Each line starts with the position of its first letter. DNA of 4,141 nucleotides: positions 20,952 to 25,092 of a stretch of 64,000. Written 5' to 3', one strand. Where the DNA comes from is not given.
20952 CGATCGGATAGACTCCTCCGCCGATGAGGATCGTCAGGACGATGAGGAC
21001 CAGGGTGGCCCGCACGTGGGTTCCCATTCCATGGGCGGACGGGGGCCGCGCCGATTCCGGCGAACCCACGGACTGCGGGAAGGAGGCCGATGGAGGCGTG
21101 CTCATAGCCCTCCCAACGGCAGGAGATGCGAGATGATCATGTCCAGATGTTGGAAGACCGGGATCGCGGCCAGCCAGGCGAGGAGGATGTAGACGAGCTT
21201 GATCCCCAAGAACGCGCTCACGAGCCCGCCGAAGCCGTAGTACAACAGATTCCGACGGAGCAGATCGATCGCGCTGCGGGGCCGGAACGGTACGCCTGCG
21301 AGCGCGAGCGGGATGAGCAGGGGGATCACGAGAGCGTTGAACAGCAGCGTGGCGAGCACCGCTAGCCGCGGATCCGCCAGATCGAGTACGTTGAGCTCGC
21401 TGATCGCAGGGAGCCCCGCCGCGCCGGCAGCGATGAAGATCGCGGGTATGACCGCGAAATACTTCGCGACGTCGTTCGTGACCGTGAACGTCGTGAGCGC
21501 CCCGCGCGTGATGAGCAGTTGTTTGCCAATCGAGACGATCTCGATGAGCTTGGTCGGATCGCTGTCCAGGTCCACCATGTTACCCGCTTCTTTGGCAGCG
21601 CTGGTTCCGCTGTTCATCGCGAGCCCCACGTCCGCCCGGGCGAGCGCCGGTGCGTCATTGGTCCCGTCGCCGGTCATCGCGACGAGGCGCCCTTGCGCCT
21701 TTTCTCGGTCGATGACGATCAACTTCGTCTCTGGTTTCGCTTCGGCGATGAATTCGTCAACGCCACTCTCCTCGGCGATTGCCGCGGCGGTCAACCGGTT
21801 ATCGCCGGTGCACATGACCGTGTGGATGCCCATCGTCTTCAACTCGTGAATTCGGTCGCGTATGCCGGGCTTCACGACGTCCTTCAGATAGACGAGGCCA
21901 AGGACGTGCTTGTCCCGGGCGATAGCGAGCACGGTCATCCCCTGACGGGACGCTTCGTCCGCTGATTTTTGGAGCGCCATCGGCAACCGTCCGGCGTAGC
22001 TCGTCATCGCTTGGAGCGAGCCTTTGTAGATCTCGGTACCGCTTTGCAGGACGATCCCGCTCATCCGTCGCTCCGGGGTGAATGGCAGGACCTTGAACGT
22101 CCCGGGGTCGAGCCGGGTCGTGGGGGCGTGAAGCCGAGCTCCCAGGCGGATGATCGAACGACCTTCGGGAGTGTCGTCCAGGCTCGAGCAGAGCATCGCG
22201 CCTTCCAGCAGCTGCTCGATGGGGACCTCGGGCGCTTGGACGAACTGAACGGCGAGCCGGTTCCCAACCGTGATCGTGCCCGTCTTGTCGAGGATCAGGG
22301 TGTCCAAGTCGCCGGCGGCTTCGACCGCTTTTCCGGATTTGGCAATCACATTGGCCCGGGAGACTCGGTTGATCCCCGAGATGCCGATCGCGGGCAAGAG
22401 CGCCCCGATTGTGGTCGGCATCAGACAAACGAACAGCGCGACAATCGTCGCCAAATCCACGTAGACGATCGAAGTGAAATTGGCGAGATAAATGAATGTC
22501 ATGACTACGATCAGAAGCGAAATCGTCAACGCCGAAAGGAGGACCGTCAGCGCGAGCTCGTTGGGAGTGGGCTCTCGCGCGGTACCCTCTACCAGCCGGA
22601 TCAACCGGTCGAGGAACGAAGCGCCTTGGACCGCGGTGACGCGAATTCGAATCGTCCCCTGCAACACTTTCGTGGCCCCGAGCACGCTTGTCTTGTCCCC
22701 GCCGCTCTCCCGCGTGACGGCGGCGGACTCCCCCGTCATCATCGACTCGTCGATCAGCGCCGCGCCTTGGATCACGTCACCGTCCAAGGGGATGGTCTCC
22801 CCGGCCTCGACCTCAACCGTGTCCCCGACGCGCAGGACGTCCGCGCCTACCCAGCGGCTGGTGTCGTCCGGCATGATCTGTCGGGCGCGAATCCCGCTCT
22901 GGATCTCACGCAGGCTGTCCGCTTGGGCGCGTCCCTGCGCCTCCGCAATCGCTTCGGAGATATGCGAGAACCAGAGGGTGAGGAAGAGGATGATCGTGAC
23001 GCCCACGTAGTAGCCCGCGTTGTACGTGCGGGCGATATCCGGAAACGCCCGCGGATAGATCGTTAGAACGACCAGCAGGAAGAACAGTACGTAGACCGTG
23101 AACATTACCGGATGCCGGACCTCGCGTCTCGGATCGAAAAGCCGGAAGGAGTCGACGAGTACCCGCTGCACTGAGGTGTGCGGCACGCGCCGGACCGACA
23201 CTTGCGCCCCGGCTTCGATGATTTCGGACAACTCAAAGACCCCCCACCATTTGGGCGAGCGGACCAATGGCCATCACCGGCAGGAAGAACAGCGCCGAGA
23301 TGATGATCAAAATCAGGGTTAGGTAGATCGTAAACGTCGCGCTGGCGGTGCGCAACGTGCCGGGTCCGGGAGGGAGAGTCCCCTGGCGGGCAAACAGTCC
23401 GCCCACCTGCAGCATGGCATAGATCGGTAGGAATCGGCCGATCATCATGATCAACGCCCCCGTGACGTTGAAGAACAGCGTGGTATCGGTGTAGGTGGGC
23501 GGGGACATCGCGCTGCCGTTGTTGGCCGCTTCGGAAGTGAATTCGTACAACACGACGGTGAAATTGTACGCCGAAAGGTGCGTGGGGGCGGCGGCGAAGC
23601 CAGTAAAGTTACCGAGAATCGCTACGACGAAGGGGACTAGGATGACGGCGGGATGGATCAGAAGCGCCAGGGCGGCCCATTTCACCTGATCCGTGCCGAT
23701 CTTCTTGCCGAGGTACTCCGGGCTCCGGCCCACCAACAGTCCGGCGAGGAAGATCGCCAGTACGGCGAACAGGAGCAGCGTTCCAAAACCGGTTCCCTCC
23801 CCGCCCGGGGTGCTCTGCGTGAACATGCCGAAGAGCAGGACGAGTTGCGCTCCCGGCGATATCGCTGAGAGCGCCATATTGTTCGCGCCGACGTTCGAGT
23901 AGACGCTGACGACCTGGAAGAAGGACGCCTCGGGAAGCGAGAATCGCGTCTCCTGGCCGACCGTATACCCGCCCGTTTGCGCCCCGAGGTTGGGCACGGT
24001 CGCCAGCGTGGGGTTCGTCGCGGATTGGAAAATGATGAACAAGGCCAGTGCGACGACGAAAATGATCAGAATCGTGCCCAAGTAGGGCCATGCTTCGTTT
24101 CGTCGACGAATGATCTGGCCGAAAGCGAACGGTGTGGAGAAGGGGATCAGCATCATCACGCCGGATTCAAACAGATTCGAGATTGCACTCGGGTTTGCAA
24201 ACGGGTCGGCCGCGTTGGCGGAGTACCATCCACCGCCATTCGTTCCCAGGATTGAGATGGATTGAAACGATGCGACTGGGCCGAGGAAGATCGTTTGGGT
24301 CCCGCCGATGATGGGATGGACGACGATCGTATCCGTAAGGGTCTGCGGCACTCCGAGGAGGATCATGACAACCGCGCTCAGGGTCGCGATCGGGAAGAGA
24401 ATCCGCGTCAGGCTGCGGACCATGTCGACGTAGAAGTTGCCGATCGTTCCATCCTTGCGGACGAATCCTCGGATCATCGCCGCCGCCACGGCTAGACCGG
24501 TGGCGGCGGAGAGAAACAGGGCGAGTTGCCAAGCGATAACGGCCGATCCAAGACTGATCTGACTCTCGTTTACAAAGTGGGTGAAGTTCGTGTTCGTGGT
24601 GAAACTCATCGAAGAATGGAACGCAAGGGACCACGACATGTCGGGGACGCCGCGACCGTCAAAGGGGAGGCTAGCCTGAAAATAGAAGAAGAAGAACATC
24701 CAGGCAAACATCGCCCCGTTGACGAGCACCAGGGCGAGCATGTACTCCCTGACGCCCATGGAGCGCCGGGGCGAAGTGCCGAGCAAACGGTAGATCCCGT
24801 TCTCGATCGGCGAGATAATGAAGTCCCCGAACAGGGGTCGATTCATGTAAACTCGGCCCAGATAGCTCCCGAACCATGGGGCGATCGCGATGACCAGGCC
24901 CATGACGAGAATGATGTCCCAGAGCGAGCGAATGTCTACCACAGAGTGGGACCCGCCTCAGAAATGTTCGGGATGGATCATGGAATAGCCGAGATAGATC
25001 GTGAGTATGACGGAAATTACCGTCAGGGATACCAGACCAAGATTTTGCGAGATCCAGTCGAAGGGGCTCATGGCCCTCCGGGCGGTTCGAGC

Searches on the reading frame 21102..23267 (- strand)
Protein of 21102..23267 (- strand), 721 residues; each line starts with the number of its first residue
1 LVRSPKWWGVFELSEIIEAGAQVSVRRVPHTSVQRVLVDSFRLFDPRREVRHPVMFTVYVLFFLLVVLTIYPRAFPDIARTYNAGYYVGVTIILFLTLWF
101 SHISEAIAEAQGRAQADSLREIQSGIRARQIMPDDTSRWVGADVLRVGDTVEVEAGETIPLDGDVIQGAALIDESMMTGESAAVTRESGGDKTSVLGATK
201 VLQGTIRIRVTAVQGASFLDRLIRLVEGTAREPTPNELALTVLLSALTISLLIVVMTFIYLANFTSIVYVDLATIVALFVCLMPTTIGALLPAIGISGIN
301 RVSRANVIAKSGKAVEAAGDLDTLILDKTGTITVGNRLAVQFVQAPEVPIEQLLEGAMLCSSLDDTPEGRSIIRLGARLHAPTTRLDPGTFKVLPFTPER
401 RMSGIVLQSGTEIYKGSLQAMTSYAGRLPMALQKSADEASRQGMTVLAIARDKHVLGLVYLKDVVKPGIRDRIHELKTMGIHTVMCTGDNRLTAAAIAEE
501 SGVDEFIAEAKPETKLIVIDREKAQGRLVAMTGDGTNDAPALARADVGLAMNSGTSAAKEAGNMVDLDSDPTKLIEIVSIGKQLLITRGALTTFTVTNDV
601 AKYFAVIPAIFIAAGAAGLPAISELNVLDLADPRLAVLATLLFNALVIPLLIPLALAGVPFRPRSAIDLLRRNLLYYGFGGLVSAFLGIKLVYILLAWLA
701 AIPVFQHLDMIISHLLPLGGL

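Call 68: search_protein_families(library=pfam, proteins=[window:21102-23267:-], max_evalue=0.0001)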
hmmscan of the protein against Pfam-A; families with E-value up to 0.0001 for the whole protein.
window:21102-23267:- (721 aa): 4 families
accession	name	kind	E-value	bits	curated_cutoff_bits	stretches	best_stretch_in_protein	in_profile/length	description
PF00122.25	E1-E2_ATPase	-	6.4e-30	104.5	28.1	1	133-304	11-180/181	E1-E2 ATPase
PF00702.32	Hydrolase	-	6.5e-25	89.1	26.4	1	322-546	2-191/191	haloacid dehalogenase-like hydrolase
PF12710.13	HAD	-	6.1e-05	24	27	0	459-509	80-130/189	haloacid dehalogenase-like hydrolase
PF08282.18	Hydrolase_3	-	6.5e-05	23.2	20.9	0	529-565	206-242/255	haloacid dehalogenase-like hydrolase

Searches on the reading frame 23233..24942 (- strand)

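Call 68: search_protein_families(library=pfam, proteins=[window:23233-24942:-], max_evalue=0.0001)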
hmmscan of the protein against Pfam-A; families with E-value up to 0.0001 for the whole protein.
window:23233-24942:- (569 aa): 1 family
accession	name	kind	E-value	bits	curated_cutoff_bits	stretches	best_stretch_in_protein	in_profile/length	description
PF03814.21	KdpA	-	4.1e-161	537.3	22.6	1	12-564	2-546/548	Potassium-transporting ATPase A subunit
